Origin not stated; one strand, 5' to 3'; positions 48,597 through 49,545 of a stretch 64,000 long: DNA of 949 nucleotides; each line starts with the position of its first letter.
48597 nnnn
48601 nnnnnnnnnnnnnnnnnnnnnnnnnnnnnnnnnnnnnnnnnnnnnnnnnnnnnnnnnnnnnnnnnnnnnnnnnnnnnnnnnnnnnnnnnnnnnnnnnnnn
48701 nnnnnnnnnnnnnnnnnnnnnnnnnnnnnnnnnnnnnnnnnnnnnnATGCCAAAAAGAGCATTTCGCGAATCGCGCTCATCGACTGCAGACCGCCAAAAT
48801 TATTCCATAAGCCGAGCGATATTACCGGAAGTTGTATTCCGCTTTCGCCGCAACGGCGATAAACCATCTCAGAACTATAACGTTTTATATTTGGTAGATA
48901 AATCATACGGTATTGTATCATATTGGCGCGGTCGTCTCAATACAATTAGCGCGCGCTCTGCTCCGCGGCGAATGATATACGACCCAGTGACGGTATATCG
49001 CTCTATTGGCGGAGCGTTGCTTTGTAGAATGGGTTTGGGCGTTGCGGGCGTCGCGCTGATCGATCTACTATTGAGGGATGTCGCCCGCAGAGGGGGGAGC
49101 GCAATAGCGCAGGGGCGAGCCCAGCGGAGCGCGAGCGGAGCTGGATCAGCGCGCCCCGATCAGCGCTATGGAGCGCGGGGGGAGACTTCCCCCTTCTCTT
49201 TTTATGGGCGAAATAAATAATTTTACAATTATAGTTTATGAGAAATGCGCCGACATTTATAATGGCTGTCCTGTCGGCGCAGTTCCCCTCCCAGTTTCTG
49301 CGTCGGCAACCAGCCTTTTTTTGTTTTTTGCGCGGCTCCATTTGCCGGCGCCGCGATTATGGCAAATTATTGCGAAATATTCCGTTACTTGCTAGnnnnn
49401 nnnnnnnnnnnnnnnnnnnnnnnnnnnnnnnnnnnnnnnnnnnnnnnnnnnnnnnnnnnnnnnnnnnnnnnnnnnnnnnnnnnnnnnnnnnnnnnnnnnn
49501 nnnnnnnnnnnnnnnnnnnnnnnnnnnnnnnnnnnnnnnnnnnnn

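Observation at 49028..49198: Repeat copy C sits in the divergent promoter region between the aldo/keto reductase operon and hisD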

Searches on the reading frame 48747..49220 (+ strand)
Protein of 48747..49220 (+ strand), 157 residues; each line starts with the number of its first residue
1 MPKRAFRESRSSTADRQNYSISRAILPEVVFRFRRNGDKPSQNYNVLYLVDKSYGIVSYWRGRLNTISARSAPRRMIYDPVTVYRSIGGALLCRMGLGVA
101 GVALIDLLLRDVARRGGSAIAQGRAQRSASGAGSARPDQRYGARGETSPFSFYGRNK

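Call 76: search_protein_families(library=pfam, proteins=[window:48747-49220:+], max_evalue=0.1)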
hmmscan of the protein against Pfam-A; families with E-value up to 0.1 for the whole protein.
window:48747-49220:+ (157 aa): 0 families

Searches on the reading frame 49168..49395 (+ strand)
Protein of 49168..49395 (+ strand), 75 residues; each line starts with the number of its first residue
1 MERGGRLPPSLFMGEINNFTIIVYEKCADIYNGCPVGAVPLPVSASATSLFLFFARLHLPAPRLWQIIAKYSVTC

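Call 76: search_protein_families(library=pfam, proteins=[window:49168-49395:+], max_evalue=0.1)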
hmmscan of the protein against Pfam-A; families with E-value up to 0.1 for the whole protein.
window:49168-49395:+ (75 aa): 0 families
